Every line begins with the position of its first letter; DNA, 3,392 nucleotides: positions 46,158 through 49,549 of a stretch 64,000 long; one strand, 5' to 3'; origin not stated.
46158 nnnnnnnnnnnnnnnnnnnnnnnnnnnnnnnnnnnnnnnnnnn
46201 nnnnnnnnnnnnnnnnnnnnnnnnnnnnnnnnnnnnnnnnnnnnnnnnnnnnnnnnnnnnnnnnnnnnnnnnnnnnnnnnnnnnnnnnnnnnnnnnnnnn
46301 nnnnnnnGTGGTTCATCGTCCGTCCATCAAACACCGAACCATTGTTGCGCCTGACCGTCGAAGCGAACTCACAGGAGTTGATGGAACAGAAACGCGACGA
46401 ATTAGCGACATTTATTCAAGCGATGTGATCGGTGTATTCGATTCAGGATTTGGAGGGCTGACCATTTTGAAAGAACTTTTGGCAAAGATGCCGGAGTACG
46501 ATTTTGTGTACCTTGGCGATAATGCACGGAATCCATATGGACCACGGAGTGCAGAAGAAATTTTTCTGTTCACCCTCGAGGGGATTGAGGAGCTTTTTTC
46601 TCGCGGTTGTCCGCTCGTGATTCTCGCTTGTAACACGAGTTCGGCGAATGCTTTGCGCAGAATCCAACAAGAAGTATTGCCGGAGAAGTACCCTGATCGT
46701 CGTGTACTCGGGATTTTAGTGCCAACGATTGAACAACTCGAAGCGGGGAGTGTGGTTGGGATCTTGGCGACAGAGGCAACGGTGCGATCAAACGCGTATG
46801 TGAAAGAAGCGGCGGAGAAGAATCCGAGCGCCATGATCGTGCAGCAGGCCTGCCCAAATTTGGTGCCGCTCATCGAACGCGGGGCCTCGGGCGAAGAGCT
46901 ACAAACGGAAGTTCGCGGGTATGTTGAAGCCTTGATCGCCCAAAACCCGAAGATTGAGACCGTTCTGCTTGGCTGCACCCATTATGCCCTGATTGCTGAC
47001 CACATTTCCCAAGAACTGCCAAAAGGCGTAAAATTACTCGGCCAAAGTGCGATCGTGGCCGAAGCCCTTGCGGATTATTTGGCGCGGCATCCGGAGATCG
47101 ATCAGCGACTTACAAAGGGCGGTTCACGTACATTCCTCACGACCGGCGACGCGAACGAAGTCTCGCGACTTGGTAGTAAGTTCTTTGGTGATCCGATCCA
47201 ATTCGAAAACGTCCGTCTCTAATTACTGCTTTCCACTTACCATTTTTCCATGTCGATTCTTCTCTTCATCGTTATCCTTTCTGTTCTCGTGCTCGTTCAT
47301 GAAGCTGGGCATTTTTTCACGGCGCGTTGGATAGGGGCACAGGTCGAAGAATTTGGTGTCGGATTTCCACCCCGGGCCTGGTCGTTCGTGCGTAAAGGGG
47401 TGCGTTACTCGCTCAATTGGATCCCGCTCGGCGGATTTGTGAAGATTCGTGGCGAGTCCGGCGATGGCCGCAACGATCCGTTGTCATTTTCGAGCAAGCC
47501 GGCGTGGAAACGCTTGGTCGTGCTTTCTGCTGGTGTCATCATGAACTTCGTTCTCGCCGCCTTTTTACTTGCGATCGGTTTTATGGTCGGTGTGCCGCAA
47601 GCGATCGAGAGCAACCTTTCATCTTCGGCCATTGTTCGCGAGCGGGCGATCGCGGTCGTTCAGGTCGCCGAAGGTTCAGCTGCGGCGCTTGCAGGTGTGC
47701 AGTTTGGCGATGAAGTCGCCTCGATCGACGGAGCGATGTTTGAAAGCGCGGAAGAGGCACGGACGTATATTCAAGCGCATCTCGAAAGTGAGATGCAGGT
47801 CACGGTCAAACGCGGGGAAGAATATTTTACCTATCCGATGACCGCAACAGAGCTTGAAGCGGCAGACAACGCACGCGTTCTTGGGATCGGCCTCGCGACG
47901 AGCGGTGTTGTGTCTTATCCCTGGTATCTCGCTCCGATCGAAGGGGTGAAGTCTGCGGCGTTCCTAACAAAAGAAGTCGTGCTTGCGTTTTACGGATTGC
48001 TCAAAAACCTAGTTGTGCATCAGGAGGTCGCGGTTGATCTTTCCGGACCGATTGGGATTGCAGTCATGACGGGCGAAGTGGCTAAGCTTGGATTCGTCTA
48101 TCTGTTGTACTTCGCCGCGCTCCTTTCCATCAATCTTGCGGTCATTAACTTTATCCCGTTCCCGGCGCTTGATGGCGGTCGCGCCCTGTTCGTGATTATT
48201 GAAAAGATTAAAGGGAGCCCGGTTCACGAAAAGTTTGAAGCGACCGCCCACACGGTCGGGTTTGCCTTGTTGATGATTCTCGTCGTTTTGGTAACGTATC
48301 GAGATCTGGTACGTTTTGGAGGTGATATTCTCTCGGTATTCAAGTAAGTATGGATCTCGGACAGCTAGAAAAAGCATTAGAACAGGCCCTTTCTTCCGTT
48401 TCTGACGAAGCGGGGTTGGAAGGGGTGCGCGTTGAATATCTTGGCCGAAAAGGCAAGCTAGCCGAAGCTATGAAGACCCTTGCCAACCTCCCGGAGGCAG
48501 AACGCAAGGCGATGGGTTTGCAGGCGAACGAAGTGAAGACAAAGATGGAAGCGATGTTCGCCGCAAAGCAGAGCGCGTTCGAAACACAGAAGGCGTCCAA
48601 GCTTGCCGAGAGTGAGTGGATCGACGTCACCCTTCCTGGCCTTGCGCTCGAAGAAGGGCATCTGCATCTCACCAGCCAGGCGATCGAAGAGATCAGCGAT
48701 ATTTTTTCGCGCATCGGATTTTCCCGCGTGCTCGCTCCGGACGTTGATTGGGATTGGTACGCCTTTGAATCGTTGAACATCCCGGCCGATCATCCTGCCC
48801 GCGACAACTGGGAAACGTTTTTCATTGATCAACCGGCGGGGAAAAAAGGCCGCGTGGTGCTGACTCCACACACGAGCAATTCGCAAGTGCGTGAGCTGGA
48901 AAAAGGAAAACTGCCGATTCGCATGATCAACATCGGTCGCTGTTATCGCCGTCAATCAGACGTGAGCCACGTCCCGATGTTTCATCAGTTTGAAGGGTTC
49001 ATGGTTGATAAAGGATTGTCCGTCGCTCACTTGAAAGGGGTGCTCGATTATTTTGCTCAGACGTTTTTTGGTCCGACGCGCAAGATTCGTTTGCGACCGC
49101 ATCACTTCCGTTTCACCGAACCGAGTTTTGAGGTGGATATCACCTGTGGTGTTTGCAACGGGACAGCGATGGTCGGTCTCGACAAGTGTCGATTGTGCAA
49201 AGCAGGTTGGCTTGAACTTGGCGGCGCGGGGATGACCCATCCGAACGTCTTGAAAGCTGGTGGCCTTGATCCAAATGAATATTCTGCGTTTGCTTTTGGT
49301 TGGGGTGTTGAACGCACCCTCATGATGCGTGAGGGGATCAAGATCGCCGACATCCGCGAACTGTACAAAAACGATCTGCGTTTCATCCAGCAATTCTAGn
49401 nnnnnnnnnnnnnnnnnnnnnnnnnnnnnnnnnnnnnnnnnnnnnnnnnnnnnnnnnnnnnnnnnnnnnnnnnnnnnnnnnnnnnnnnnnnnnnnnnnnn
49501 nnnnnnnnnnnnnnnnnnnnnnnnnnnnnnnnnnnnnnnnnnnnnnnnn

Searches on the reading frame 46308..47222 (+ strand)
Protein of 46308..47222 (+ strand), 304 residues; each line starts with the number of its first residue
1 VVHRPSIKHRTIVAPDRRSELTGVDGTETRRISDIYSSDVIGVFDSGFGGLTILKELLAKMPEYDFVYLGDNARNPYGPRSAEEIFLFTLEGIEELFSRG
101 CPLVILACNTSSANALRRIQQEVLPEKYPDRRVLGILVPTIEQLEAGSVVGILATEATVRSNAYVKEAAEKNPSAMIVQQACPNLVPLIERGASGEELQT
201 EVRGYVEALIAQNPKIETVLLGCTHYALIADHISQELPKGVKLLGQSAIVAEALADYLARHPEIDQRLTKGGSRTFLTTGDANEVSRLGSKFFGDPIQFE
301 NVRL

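Call 64: search_protein_families(library=pfam, proteins=[window:46308-47222:+], max_evalue=0.001)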
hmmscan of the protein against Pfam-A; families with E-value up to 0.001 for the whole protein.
window:46308-47222:+ (304 aa): 1 family
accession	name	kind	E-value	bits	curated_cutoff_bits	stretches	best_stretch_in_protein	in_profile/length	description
PF01177.27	Asp_Glu_race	-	3.4e-13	50.3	31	1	61-244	25-201/211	Asp/Glu/Hydantoin racemase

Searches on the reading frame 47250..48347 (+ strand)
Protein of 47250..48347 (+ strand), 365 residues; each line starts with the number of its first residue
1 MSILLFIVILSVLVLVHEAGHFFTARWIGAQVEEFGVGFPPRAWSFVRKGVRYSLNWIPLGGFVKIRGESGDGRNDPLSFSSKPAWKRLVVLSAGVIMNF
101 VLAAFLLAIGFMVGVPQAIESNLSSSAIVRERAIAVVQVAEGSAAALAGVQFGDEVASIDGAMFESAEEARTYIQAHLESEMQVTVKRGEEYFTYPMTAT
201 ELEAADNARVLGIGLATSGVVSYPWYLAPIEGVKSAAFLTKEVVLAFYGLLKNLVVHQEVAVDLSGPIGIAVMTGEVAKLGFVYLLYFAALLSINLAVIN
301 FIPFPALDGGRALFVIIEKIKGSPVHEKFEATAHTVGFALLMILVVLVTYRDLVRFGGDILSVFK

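Call 64: search_protein_families(library=pfam, proteins=[window:47250-48347:+], max_evalue=0.001)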
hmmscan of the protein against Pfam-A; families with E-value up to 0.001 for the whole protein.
window:47250-48347:+ (365 aa): 4 families
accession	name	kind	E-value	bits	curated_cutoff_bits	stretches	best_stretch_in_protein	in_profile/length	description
PF02163.28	Peptidase_M50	-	6.5e-58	196.1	27.2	1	6-344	2-221/221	Peptidase family M50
PF17820.7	PDZ_6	-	9.8e-09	35.3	27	1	136-188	2-54/54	PDZ domain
PF13180.12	PDZ_2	-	6.4e-07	30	27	1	130-191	10-72/80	PDZ domain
PF00595.29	PDZ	-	0.00058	20.6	23.2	1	131-172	24-65/81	PDZ domain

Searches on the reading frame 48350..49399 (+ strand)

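Call 64: search_protein_families(library=pfam, proteins=[window:48350-49399:+], max_evalue=0.001)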
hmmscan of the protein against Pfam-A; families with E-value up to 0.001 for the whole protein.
window:48350-49399:+ (349 aa): 2 families
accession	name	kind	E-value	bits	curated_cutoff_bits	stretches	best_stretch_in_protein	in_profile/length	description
PF01409.25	tRNA-synt_2d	-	4.7e-83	278.9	19.8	1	91-349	2-246/246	tRNA synthetases class II core domain (F)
PF02912.23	Phe_tRNA-synt_N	-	2.6e-18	66.2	22.3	1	19-82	2-65/69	Aminoacyl tRNA synthetase class II, N-terminal domain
